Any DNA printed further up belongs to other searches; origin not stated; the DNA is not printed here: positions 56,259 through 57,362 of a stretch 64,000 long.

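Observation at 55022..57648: Low-GC three-gene cassette (interrupted small ORF, DUF1828/1829-like protein, PDDEXK_4-like nuclease) at a broken core-gene junction: candidate undescribed defence or addiction module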

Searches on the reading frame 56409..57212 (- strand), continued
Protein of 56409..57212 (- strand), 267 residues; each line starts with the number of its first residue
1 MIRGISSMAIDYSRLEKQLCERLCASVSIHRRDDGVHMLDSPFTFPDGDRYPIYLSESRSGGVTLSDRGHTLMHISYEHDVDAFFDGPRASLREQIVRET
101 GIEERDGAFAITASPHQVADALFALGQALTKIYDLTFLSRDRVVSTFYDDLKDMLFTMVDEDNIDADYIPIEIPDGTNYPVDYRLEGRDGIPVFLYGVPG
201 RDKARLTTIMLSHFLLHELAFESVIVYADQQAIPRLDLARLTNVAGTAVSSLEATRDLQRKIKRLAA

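Call 19: find_related_loci(query=A1, collection=genome_contigs, flank=8000)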
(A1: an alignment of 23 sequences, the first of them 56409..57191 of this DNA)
Query A1 (260 aa) in genome_contigs; peptide patterns used: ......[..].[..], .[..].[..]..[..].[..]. (x = any residue, [..] = any of these).
391 stretches matched a pattern; 291 encode a relative of the query (tblastn E <= 1e-3); the best 80 are kept; 80 distinct loci.
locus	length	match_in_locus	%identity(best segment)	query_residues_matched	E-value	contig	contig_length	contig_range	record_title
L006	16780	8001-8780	77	1-260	3e-134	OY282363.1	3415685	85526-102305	MAG: uncultured Alphaproteobacteria bacterium genome assembly, chromosome: 1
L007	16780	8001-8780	75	1-260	2e-133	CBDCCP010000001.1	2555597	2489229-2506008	MAG: Bryobacterales bacterium isolate ed11b7c5-ea46-40d8-b3f2-1352c6ddd74d genome assembly, contig: contig_1, whole geno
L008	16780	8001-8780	74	1-260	3e-133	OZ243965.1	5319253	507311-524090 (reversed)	MAG: Bryobacterales bacterium isolate d9fe4927-0271-4d34-8a35-7101854e6c69 genome assembly, chromosome: 1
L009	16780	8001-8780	74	1-260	2e-129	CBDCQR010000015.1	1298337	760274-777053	MAG: Alphaproteobacteria bacterium isolate 0c7eebbd-8401-49bd-bf8d-b91b5e99145f genome assembly, contig: contig_15, whol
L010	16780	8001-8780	73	1-260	1e-128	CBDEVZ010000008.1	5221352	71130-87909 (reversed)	MAG: uncultured Candidatus Binatia bacterium isolate 77b99e23-3f9f-49a3-a4d3-93b2c3db3d2d genome assembly, contig: conti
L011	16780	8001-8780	73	1-260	1e-128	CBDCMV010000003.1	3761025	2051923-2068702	MAG: Alphaproteobacteria bacterium isolate d4acb477-92b7-4a05-a838-3873ed8152b3 genome assembly, contig: contig_3, whole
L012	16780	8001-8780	73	1-260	7e-129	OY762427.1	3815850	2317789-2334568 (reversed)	MAG: Alphaproteobacteria bacterium isolate ccf0328c-cffc-48f6-8afa-02e3c565a3a4 genome assembly, chromosome: 1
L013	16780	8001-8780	70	1-260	1e-127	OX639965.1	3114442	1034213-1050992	MAG: uncultured Gammaproteobacteria bacterium isolate 3ffbc19d-36f3-4bc2-89c8-cf5f95be8bae genome assembly, chromosome:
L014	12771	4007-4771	74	1-255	5e-128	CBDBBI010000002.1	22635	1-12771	MAG: bacterium isolate 141a6a79-0b26-4072-a46e-b7d0e99fc3f6 genome assembly, contig: contig_2, whole genome shotgun sequ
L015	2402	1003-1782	72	1-260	4e-134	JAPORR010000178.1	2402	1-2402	MAG: Alphaproteobacteria bacterium isolate CAR1_bin_3 NODE_8619_length_2402_cov_19.9288, whole genome shotgun sequence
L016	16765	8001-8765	71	1-255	4e-127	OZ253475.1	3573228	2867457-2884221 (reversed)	MAG: Candidatus Foliamicus sp. isolate 7574a00a-928a-48d9-85f6-2cf36d55d6c7 genome assembly, chromosome: 1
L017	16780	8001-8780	72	1-260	9e-127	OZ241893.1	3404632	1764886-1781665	MAG: Alphaproteobacteria bacterium isolate 372c8a3c-6624-47a1-ade8-b907dd38f8d0 genome assembly, chromosome: 1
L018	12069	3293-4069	72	1-259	1e-126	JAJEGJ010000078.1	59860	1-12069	MAG: Alphaproteobacteria bacterium isolate p16x44bins.6 k141_904748, whole genome shotgun sequence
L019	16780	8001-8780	71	1-260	2e-126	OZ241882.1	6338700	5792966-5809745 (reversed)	MAG: Paracoccaceae bacterium isolate 3a1aff45-e363-428b-be7d-1a8a0836b441 genome assembly, chromosome: 1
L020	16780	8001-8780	71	1-260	9e-126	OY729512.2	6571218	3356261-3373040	MAG: Thalassobaculaceae bacterium isolate a8bd7160-0c7c-4351-a665-cbf86186f35e genome assembly, chromosome: 1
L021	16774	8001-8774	72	1-258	7e-126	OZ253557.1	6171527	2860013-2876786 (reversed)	MAG: Alphaproteobacteria bacterium isolate 076c979e-b32e-4df2-94ec-b05dd2327168 genome assembly, chromosome: 1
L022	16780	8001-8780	70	1-260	2e-125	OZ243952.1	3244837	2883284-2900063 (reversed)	MAG: Arenicellales bacterium isolate fb6db215-cce2-4ab8-810b-2160e42eb6f5 genome assembly, chromosome: 1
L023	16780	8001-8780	69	1-260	3e-125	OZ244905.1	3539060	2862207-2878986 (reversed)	MAG: Gammaproteobacteria bacterium isolate a734ccac-b7d8-410a-8793-3c98b358ebc9 genome assembly, chromosome: 1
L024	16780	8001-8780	70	1-260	5e-125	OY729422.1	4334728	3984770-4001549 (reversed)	MAG: Bryobacterales bacterium isolate d47adfd7-a82f-4c56-911c-b237267f53ff genome assembly, chromosome: 1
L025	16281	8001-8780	69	1-260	8e-125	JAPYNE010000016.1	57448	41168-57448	MAG: Gammaproteobacteria bacterium isolate r_cahl1 Seq16, whole genome shotgun sequence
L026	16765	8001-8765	73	1-255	4e-125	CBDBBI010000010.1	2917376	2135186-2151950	MAG: bacterium isolate 141a6a79-0b26-4072-a46e-b7d0e99fc3f6 genome assembly, contig: contig_10, whole genome shotgun seq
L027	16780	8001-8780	70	1-260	3e-124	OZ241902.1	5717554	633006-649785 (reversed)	MAG: Paracoccaceae bacterium isolate deb7cda6-e855-4710-bb30-4665d3f76b65 genome assembly, chromosome: 1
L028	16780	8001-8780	71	1-260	3e-124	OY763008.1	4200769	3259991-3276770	MAG: Alphaproteobacteria bacterium isolate c3f7fb18-987a-4481-a40f-6ef58412cdbb genome assembly, chromosome: 1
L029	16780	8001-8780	70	1-260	6e-124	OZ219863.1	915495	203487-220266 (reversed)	MAG: Paracoccaceae bacterium isolate 0073d840-25a2-418c-ad1d-e09f371a57be genome assembly, chromosome: 2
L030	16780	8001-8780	71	1-260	5e-124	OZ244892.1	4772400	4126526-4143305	MAG: Candidatus Azophilus sp. isolate 263c0093-2142-458b-a091-56a547675bf7 genome assembly, chromosome: 1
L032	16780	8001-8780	70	1-260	1e-123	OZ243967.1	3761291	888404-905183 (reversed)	MAG: Paracoccaceae bacterium isolate 4657fcc7-8500-4423-a994-686d918c1c60 genome assembly, chromosome: 1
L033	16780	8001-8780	70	1-260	5e-123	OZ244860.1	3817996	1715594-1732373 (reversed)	MAG: Candidatus Rariloculaceae bacterium isolate 679df853-ac47-4b83-8e01-f524b298fd7f genome assembly, chromosome: 1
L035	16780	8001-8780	71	1-260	6e-123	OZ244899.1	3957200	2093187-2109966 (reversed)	MAG: Alphaproteobacteria bacterium isolate 24d3793c-6b50-40cf-b56c-2e6914e210b4 genome assembly, chromosome: 1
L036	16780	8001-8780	70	1-260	7e-123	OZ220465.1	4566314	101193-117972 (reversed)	MAG: Alphaproteobacteria bacterium isolate 2e117dc1-b724-48be-a0dc-3928aadd10ea genome assembly, chromosome: 1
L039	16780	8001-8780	67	1-260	6e-122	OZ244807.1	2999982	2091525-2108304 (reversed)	MAG: Candidatus Azotimanducus sp. isolate d7e1e9d3-75ce-4ce8-8704-b46bbe593d13 genome assembly, chromosome: 1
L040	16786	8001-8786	69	1-260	1e-121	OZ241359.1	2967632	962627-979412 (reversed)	MAG: Pseudomonadales bacterium isolate 2d4c467c-e05f-4f20-8965-212c3f304af4 genome assembly, chromosome: 1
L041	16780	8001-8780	69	1-260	2e-121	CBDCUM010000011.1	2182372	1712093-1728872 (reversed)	MAG: Rhodobacterales bacterium isolate 54aa7a54-9c23-45b2-b241-321a049084e4 genome assembly, contig: contig_11, whole ge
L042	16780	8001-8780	70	1-260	1e-121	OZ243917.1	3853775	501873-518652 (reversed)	MAG: Alphaproteobacteria bacterium isolate 02e1f9bb-dbd4-4ed1-82e0-245be44422fa genome assembly, chromosome: 1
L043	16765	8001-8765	69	1-255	4e-121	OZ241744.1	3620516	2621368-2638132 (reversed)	MAG: uncultured Candidatus Binatia bacterium isolate 1a802767-3803-4637-ab5b-ce8b9f0f9348 genome assembly, chromosome: 1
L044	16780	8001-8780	67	1-260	1e-120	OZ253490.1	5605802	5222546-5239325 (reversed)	MAG: Alphaproteobacteria bacterium isolate 903b7664-a1a7-4c44-9fb1-b1fc7b96e1ef genome assembly, chromosome: 1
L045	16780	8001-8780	70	1-260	6e-121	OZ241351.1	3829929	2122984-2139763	MAG: uncultured Candidatus Binatia bacterium isolate 5f0d318e-1668-4b86-9731-a3c73843edec genome assembly, chromosome: 1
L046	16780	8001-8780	67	1-260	6e-120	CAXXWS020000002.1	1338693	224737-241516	MAG: Alphaproteobacteria bacterium isolate 6cdd39bc-b7d8-419f-bd13-d60c8cdfee59 genome assembly, contig: contig_2, whole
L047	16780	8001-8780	67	1-260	8e-119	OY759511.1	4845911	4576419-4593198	MAG: Paracoccaceae bacterium isolate 3cb5c724-0b50-4723-9576-a9430697b530 genome assembly, chromosome: 1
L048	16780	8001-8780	69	1-260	3e-118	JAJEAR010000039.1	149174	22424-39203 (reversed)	MAG: Alphaproteobacteria bacterium isolate jk18x7bins.67 k141_266624, whole genome shotgun sequence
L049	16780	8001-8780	67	1-260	5e-118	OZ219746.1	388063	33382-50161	MAG: Alphaproteobacteria bacterium isolate aa463369-b140-4e10-bdcd-729ab9309ae6 genome assembly, chromosome: 1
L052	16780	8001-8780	67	1-260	5e-116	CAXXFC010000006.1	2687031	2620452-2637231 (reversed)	MAG: Arenicellales bacterium isolate 9a01abd2-b5de-4981-b0ad-ec789211487c genome assembly, contig: contig_6, whole genom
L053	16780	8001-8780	67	1-260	5e-116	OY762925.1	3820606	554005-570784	MAG: Arenicellales bacterium isolate fc57fc85-6992-497f-ba80-5e9215e941df genome assembly, chromosome: 1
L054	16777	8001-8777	57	1-260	1e-99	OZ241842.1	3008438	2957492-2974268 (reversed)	MAG: Candidatus Spongiisociaceae bacterium isolate ea90fc40-48ec-4ccb-8054-20f53ea15125 genome assembly, chromosome: 1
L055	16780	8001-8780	59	1-259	4e-99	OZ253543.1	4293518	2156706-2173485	MAG: Vicinamibacterales bacterium isolate a555a54f-759e-46d5-9286-a5a0a1e3be1d genome assembly, chromosome: 1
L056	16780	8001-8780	59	1-259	3e-99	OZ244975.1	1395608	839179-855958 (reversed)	MAG: Vicinamibacterales bacterium isolate 759df215-7f35-4b58-97f0-56a84cd7420d genome assembly, chromosome: 1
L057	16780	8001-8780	59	1-259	7e-99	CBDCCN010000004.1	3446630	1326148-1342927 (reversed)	MAG: Vicinamibacterales bacterium isolate 1d3aa380-3d16-43da-b993-60d5eb5b4b02 genome assembly, contig: contig_4, whole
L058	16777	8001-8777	59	1-260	1e-98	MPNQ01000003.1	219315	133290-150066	MAG: marine group bacterium Sva0996 bin134 NODE_64_length_219315_cov_18.6202_ID_127, whole genome shotgun sequence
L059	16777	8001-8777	59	1-260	1e-98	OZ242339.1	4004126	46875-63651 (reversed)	MAG: Acidimicrobiales bacterium isolate d2f1fe46-59da-42e5-8b0a-fdf35f8109fa genome assembly, chromosome: 1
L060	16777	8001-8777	57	1-260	3e-98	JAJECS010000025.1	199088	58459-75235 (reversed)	MAG: Chloroflexota bacterium isolate jk18xAbins.3 k141_1101216, whole genome shotgun sequence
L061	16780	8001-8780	59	1-260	5e-98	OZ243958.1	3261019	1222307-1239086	MAG: Alphaproteobacteria bacterium isolate 2e7a10f6-f36c-43d1-a3df-2601a6acf5df genome assembly, chromosome: 1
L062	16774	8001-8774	58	3-260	4e-98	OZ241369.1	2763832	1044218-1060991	MAG: Alphaproteobacteria bacterium isolate a6466d14-aa2a-4488-8e79-5038ab0a8c4b genome assembly, chromosome: 1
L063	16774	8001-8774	59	3-260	3e-98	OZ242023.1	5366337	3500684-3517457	MAG: Gammaproteobacteria bacterium isolate bb6fca1c-7aa0-4b6b-ab67-8beeb69306b8 genome assembly, chromosome: 1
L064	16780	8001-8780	59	1-259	6e-98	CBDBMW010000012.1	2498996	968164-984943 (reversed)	MAG: Vicinamibacterales bacterium isolate 13d22264-7de1-4b98-b19c-9e6517fe1a61 genome assembly, contig: contig_11, whole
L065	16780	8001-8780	58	1-260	5e-98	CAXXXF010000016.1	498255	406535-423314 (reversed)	MAG: Candidatus Latescibacterota bacterium isolate cdc6522c-bbe9-4fa3-a52d-301d393956c9 genome assembly, contig: contig_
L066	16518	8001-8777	59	1-260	4e-98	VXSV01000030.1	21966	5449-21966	MAG: Acidimicrobiia bacterium isolate SB0665_bin_24 NODE_1141_length_21966_cov_17.623705, whole genome shotgun sequence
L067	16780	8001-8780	58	1-260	4e-98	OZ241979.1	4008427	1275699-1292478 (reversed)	MAG: uncultured Candidatus Binatia bacterium isolate 9577865d-1fdf-407d-8016-5da360aaf3ec genome assembly, chromosome: 1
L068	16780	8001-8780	59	1-260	4e-98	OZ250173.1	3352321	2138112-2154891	MAG: Candidatus Entotheonellaceae bacterium isolate 9d1d725d-eef8-4373-9b5a-f8a255acfc24 genome assembly, chromosome: 1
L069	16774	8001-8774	59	3-260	4e-98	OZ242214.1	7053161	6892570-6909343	MAG: Candidatus Latescibacterota bacterium isolate f171f34e-caa5-40bf-9919-1f3307ea572d genome assembly, chromosome: 1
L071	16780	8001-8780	58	1-260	1e-97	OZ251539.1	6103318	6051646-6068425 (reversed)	MAG: Alphaproteobacteria bacterium isolate efdf64b3-afa9-4fb8-9792-56cfcde380f9 genome assembly, chromosome: 1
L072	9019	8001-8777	60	1-260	6e-98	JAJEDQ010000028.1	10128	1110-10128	MAG: Acidimicrobiia bacterium isolate p16x33bins.34 k141_888585, whole genome shotgun sequence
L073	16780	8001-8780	59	1-259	9e-98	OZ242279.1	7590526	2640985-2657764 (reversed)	MAG: Vicinamibacterales bacterium isolate 66b38f76-d135-4acf-a464-9a41f6704b04 genome assembly, chromosome: 1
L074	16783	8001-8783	58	1-260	6e-98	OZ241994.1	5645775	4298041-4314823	MAG: Caldilineaceae bacterium isolate 6436e655-f5e1-402a-b016-8a07f7acbd14 genome assembly, chromosome: 1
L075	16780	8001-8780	58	1-260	6e-98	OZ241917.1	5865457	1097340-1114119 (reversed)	MAG: Candidatus Latescibacterota bacterium isolate 5e8d6608-c5e3-4027-8d72-793febe4c990 genome assembly, chromosome: 1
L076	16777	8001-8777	59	1-260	2e-97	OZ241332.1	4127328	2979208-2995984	MAG: uncultured Candidatus Binatia bacterium isolate ce7e85d1-9959-44a0-99a7-1c122dec4f51 genome assembly, chromosome: 1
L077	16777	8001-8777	58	1-260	1e-97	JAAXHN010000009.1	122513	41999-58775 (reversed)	MAG: Acidimicrobiia bacterium isolate Plut_88890 unfiltered_Plut_88890_genomic_contig_373036, whole genome shotgun seque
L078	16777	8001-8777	57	1-260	2e-97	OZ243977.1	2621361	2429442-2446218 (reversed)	MAG: Dehalococcoidia bacterium isolate 7f9773e7-94d2-4cdc-9af9-5f80bc638774 genome assembly, chromosome: 1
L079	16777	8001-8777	56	1-260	1e-97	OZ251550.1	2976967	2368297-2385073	MAG: Nitrospirales bacterium isolate d59870a2-bf11-498b-9867-9f61eb436578 genome assembly, chromosome: 1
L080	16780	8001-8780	58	1-260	6e-97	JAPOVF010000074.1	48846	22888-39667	MAG: Acidobacteria bacterium isolate COS1_bin_13 NODE_367_length_48846_cov_196.505, whole genome shotgun sequence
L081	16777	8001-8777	58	1-260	6e-97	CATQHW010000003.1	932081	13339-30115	MAG: uncultured Spirochaetia bacterium isolate 66362a33-eddf-4579-992a-93dc3fc4ae3b genome assembly, contig: contig_3, w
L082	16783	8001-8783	57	1-260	1e-96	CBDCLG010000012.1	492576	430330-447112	MAG: Caldilineaceae bacterium isolate 0ff925dc-6b74-4446-9203-77b5ed868497 genome assembly, contig: contig_12, whole gen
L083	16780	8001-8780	58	1-259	6e-97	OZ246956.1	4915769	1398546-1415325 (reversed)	MAG: Thermoanaerobaculia bacterium isolate 44e70480-f7af-46fd-94ad-8fb40e9277de genome assembly, chromosome: 1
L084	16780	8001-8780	59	1-260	1e-96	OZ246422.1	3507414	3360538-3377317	MAG: Tepidiformaceae bacterium isolate 363e1592-b2ce-4993-ab96-5155cae3cb33 genome assembly, chromosome: 1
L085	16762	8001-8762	58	1-255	6e-97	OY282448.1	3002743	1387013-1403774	MAG: uncultured Chloroflexota bacterium genome assembly, chromosome: 1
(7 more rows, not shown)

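Call 26: search_protein_families(library=pfam, proteins=[L061:4097-7531:+, L061:8810-12028:+, L024:3288-7367:+, L061:12059-13051:+, L061:13070-15622:+, L068:13069-15174:+, L058:3816-7349:+, L022:2294-6109:+, L054:9203-12625:-], max_evalue=0.001)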
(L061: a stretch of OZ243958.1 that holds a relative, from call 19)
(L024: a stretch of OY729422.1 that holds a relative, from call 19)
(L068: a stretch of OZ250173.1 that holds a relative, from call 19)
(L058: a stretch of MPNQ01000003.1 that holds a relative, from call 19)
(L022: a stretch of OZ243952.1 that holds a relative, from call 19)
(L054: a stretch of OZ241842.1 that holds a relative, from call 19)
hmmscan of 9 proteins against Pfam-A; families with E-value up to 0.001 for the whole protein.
L061:4097-7531:+ (1144 aa): 2 families
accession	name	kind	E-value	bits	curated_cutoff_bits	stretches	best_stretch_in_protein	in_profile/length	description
PF04851.21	ResIII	-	6.1e-06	26.7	22.5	1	266-428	20-140/164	Type III restriction enzyme, res subunit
PF19778.5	RE_endonuc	-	0.00039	20.7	23.4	1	992-1068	9-79/108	Endonuclease domain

L061:8810-12028:+ (1072 aa): 1 family
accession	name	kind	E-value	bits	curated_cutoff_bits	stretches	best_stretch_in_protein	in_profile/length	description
PF01555.25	N6_N4_Mtase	-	2.4e-30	106.6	26.7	1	158-487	1-217/221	DNA methylase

L024:3288-7367:+ (1359 aa): 3 families
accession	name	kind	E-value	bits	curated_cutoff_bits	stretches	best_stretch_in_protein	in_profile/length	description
PF07669.17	Eco57I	-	5.7e-21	75.8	25.3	2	600-817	2-91/171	Eco57I restriction-modification methylase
PF02384.22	N6_Mtase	-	8.8e-05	22.4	20.4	0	517-540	48-71/311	N-6 DNA Methylase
PF20473.4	MmeI_Mtase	-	0.00023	20.9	27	0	512-625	16-89/259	MmeI, DNA-methyltransferase domain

L061:12059-13051:+ (330 aa): 7 families
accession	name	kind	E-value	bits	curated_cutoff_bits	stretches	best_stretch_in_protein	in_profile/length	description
PF00004.35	AAA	-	1e-30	107.3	21.2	1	121-244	1-128/131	ATPase family associated with various cellular activities (AAA)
PF13671.12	AAA_33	-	5.9e-05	23.8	27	1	121-178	2-57/143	AAA domain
PF07728.20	AAA_5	-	6.9e-05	23.3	22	0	121-239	2-139/139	AAA domain (dynein-related subfamily)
PF05496.18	RuvB_N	-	7.8e-05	22.9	27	1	84-148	6-63/159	Holliday junction DNA helicase RuvB P-loop domain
PF20720.3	nSTAND3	-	0.0001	22.5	27.2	1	117-223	16-109/155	Novel STAND NTPase 3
PF01078.27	Mg_chelatase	-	0.0001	22.2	20.3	1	101-140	5-44/207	Magnesium chelatase, subunit ChlI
PF13401.12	AAA_22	-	0.00056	20.7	27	0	121-142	8-29/130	AAA domain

L061:13070-15622:+ (850 aa): 1 family
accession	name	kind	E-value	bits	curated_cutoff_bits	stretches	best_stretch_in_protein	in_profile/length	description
PF00082.27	Peptidase_S8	-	5.5e-52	177.3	21.8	1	293-639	5-288/288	Subtilase family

L068:13069-15174:+ (701 aa): 5 families
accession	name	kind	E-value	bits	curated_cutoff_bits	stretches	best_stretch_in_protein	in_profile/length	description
PF13361.12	UvrD_C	-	2.8e-16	60.3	25.6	1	610-685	279-346/350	UvrD-like helicase C-terminal domain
PF00580.27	UvrD-helicase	-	3.5e-13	50.3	23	1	242-486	2-254/271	UvrD/REP helicase N-terminal domain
PF13538.12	UvrD_C_2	-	1.4e-08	34.9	27.4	1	655-684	20-51/52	UvrD-like helicase C-terminal domain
PF13245.12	AAA_19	-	1.6e-07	32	25.1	1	257-485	14-131/134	AAA domain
PF13481.12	AAA_25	-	2.8e-05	24.3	27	1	245-355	22-139/195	AAA domain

L058:3816-7349:+ (1177 aa): 5 families
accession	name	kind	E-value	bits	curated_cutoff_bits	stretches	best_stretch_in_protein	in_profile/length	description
PF00271.37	Helicase_C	-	1.8e-24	86.5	23.5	1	510-618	7-110/110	Helicase conserved C-terminal domain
PF13020.12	NOV_C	-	5.8e-15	55.6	22.1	1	1056-1141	3-88/91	Protein NO VEIN, C-terminal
PF00176.29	SNF2-rel_dom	-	4.3e-13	49.5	24.9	1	125-292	20-185/290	SNF2-related domain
PF04851.21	ResIII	-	3.8e-11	43.6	22.5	1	104-271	3-163/164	Type III restriction enzyme, res subunit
PF00270.35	DEAD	-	4.2e-09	36.8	26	1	125-275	17-164/167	DEAD/DEAH box helicase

L022:2294-6109:+ (1271 aa): 1 family
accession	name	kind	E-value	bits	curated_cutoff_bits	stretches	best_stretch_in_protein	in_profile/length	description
PF00078.32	RVT_1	-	5.1e-07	30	29.6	1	205-371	68-193/205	Reverse transcriptase (RNA-dependent DNA polymerase)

L054:9203-12625:- (1140 aa): 5 families
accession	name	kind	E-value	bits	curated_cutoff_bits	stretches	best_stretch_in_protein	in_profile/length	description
PF02463.25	SMC_N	-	2.8e-14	53.5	40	1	398-978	1-204/220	RecF/RecN/SMC N terminal domain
PF13304.12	AAA_21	-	2.2e-10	41.6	27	1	910-974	239-301/304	AAA domain, putative AbiEii toxin, Type IV TA system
PF13476.12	AAA_23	-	2.8e-10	41.6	27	1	402-499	2-99/201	AAA domain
PF13175.12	AAA_15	-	2.3e-06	27.9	32.1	1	399-467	3-68/374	AAA ATPase domain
PF13555.12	AAA_29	-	0.00051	20.2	27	1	423-450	23-50/61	P-loop containing region of AAA domain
